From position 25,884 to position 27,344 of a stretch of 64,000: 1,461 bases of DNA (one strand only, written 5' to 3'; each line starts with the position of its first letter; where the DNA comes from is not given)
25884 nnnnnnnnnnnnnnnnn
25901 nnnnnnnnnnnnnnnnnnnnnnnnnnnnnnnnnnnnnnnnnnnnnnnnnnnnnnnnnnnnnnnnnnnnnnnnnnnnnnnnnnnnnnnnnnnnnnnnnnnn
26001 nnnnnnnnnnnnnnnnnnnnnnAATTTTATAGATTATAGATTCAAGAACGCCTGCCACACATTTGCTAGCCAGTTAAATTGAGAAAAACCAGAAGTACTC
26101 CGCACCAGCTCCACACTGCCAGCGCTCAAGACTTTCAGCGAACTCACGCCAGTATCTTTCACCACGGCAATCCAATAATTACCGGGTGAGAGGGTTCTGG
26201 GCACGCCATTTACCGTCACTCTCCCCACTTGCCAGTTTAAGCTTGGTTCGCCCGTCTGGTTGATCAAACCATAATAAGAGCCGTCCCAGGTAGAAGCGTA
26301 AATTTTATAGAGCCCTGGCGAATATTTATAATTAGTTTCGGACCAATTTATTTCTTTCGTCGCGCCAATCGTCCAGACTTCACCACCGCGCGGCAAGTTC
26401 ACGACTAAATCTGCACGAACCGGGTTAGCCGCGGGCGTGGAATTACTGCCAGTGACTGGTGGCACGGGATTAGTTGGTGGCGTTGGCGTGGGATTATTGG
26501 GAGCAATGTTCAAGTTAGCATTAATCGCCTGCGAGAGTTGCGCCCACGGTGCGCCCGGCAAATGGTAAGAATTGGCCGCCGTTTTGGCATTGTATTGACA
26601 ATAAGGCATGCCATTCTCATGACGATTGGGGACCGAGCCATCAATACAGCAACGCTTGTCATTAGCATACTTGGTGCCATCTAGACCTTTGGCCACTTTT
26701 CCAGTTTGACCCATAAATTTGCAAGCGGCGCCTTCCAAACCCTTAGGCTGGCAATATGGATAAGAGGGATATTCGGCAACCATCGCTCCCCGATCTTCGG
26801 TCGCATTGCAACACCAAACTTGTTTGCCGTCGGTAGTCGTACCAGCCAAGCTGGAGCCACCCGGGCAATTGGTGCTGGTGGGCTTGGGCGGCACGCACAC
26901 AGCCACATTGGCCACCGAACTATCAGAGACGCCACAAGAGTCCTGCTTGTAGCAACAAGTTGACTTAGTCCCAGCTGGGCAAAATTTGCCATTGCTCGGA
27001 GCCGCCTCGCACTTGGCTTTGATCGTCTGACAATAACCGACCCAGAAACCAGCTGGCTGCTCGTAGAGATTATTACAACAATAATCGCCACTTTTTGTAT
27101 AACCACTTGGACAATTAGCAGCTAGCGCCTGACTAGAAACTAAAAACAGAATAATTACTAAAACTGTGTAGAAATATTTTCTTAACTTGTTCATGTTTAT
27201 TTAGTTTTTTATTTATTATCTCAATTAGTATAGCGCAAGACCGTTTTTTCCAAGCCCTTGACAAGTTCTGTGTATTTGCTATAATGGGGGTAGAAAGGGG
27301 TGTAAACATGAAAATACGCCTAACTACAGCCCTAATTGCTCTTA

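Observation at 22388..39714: Paralogous modular surface-protein family that shares a ~80-aa C-terminal module and ends in short aromatic tails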

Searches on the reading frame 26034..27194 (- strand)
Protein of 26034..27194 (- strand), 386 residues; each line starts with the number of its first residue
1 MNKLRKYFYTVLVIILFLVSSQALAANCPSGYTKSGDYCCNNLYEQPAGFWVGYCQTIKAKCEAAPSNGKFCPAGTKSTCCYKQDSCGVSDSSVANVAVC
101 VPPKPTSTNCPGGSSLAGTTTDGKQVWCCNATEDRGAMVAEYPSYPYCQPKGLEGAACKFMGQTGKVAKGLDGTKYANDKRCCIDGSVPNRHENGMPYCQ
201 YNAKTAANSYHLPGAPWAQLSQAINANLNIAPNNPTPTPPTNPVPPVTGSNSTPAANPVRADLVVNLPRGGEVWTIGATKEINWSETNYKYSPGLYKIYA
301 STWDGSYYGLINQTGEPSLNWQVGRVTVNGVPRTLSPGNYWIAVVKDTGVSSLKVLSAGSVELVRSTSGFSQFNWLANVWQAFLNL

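Call 3: search_protein_families(library=pfam, proteins=[window:26034-27194:-], max_evalue=1)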
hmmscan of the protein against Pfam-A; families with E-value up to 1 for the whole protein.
window:26034-27194:- (386 aa): 0 families

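Call 4: search_protein_families(library=ncbifam, proteins=[window:26034-27194:-], max_evalue=1)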
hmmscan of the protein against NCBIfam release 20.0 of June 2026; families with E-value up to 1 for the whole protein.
window:26034-27194:- (386 aa): 1 family
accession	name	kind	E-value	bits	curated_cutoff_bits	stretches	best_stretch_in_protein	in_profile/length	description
NF007198.0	PRK09619.1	equivalog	0.058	13.1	267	1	332-366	157-191/218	flagellar hook assembly protein FlgD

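Call 8: find_encoding_contigs(protein=window:26034-27194:-, flank=3000, max_places=5)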
Protein window:26034-27194:- (386 aa): 6 contigs read that carry it; 2 places shown.
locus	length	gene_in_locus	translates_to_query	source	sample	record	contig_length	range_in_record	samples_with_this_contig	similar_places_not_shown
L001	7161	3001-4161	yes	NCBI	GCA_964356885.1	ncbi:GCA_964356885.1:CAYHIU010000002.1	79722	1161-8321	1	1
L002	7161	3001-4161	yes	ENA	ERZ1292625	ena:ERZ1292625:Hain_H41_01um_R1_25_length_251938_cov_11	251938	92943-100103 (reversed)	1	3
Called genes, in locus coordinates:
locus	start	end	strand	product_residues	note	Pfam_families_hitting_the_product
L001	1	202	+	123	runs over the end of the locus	PF00338:Ribosomal_S10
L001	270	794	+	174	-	PF00297:Ribosomal_L3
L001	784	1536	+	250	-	PF00573:Ribosomal_L4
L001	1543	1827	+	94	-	PF00276:Ribosomal_L23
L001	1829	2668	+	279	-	PF00181:Ribosomal_L2_N, PF03947:Ribosomal_L2_C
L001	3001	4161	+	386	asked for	-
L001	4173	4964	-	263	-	-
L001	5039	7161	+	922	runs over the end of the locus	-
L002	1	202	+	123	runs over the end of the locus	PF00338:Ribosomal_S10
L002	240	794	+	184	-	PF00297:Ribosomal_L3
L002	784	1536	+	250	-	PF00573:Ribosomal_L4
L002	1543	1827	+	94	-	PF00276:Ribosomal_L23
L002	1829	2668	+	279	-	PF00181:Ribosomal_L2_N, PF03947:Ribosomal_L2_C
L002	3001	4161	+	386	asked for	-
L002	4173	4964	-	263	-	-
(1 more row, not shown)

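Call 9: find_homologous_proteins(query=window:26034-27194:-, max_evalue=0.001)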
Query window:26034-27194:- (386 aa): 3 proteins with E <= 0.001 among 2630 candidates.
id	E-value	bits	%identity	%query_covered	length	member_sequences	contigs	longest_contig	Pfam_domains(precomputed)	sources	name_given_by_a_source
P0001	3.3e-174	598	86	77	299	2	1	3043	-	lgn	-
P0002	1.0e-60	224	41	94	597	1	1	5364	-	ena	-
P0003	5.3e-42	163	55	32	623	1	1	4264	-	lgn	-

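Call 24: search_protein_families(library=pfam, proteins=[P0002, P0003], max_evalue=0.01)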
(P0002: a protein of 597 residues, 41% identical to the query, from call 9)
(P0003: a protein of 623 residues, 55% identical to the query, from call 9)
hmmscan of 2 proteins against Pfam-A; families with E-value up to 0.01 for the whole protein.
P0002 (597 aa): 0 families

P0003 (623 aa): 0 families

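Call 30: find_related_loci(query=A2, collection=genome_contigs, flank=10000)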
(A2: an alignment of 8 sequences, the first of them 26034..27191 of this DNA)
Query A2 (385 aa) in genome_contigs; peptide patterns used: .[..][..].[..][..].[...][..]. (x = any residue, [..] = any of these).
23 stretches matched a pattern, but none encodes a relative of the query by tblastn (E <= 1e-3).

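Call 33: find_encoding_contigs(protein=P0002, flank=10000, max_places=3)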
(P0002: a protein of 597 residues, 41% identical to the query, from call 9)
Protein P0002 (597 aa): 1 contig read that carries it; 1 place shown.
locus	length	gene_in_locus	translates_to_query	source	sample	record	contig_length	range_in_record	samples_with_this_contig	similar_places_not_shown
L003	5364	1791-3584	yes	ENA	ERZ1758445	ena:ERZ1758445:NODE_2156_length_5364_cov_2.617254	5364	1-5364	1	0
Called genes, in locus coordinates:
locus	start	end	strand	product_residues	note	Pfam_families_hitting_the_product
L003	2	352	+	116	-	?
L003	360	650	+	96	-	PF00276:Ribosomal_L23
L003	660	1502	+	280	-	PF00181:Ribosomal_L2_N, PF03947:Ribosomal_L2_C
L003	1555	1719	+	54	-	-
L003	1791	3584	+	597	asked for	-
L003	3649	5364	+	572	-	?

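Call 36: predict_structure(alignment_id=A2)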
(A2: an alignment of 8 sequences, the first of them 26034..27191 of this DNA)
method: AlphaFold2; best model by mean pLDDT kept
length: 385 residues; sequences in the alignment: 8
mean_pLDDT: 58.2   pTM: 0.39
mean pLDDT of the five models: 58.2, 55.6, 53.0, 45.6, 43.6
residues with pLDDT >= 90: 0; 70-90: 133; 50-70: 124; < 50: 128
segments of 3 or more residues with pLDDT < 50: 18-57, 63-67, 201-260, 366-385
pLDDT, mean of each block of 10 residues (from residue 1): 69 60 41 41 29 44 52 62 73 64 80 86 86 68 70 78 76 80 66 60 32 29 24 26 30 29 57 71 72 74 61 80 70 66 70 61 46 38 47
secondary structure, 60 per line:
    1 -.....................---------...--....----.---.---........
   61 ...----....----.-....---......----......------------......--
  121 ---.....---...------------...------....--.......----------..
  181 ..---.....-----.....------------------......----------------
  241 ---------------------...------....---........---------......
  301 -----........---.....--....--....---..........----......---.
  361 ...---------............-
elements in order: H2-22 E32-34 E37-40 H55-63 E68-71 E78-81 E85-90 E95-100 E113-118 E124-128 E132-134 E147-149 E156-159 E162-168 E179-182 E186-190 E196-200 H219-224 E262-264 E271-274 E278-285 E295-300 E306-313 E317-321 E324-327 E330-333 E337-346 E351-356 E360-363 H373-384

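Call 40: fold_search(model_id=the predicted structure, library=pdb)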
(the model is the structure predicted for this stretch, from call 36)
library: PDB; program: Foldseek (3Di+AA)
matches with E <= 10: 1824; with E <= 0.001: 1
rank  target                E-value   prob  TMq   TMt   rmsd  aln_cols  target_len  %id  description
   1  9kvu                  6.8e-04  1.00  0.18  0.60   4.1       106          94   15  Structure of B1 domain in the bifunctional enzyme CelAly (released 2026-03-18)
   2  4r5o_B                3.5e-03  1.00  0.15  0.14   4.6        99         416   14  Crystal structure of a Quinonprotein alcohol dehydrogenase-like protein (BT1487) from Bacteroides thetaiotaomicron VPI (released 2014-09-10)
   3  9djw_n                3.5e-03  0.99  0.18  0.44   5.5       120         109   14  X-ray crystal structure of TNFa-VNAR D1 complex (released 2025-09-10)
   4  3pe9_A                4.4e-03  1.00  0.19  0.66   4.0       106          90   11  Structures of Clostridium thermocellum CbhA fibronectin(III)-like modules (released 2011-11-23)
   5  9djw_j                4.6e-03  0.99  0.18  0.46   5.3       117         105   15  X-ray crystal structure of TNFa-VNAR D1 complex (released 2025-09-10)
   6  2e7m_MODEL_1_A        5.2e-03  1.00  0.17  0.45   8.3       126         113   18  Solution structure of the PKD domain (329-428) from human KIAA0319 (released 2007-07-17)
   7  6s5w_A                6.4e-03  0.99  0.18  0.49   6.6       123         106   14  Structure of Rib domain 'Rib Long' from Lactobacillus acidophilus (released 2019-12-11)
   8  1oda                  6.4e-03  0.97  0.16  0.40   5.8       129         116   11  N-terminal of Sialoadhesin in complex with Me-a-9-N-(biphenyl-4-carbonyl)-amino-9-deoxy-Neu5Ac (BIP compound) (released 2003-08-14)
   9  4r5o_D                6.8e-03  0.99  0.14  0.13   5.0        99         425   14  Crystal structure of a Quinonprotein alcohol dehydrogenase-like protein (BT1487) from Bacteroides thetaiotaomicron VPI (released 2014-09-10)
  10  3pe9_B                7.6e-03  1.00  0.17  0.62   4.5       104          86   14  Structures of Clostridium thermocellum CbhA fibronectin(III)-like modules (released 2011-11-23)
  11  8cka_A                8.0e-03  1.00  0.16  0.13   8.2       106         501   12  Deinococcus radidurans HPI S-layer (released 2023-04-19)
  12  2l04_MODEL_1_A        8.0e-03  0.99  0.15  0.50   6.4       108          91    9  The Solution Structure of the C-terminal Ig-like Domain of the Bacteriophage Lambda Tail Tube Protein (released 2010-09-22)
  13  7d9z_L                9.0e-03  0.98  0.18  0.28   5.6       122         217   11  Crystal structure of anti-basigin Fab fragment (released 2021-10-20)
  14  9ei9_J                9.5e-03  0.98  0.17  0.46   7.8       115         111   11  Cryo-EM structure of 5E10 Fab in complex with H3 influenza Victoria 2011 HA trimer (released 2025-07-16)
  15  4r5o_A                9.5e-03  0.97  0.14  0.13   5.0       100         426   17  Crystal structure of a Quinonprotein alcohol dehydrogenase-like protein (BT1487) from Bacteroides thetaiotaomicron VPI (released 2014-09-10)
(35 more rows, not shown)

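Call 62: search_protein_families(library=phrogs, proteins=[window:26037-27194:-], max_evalue=0.01)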
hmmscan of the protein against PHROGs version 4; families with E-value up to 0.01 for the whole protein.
window:26037-27194:- (386 aa): 0 families
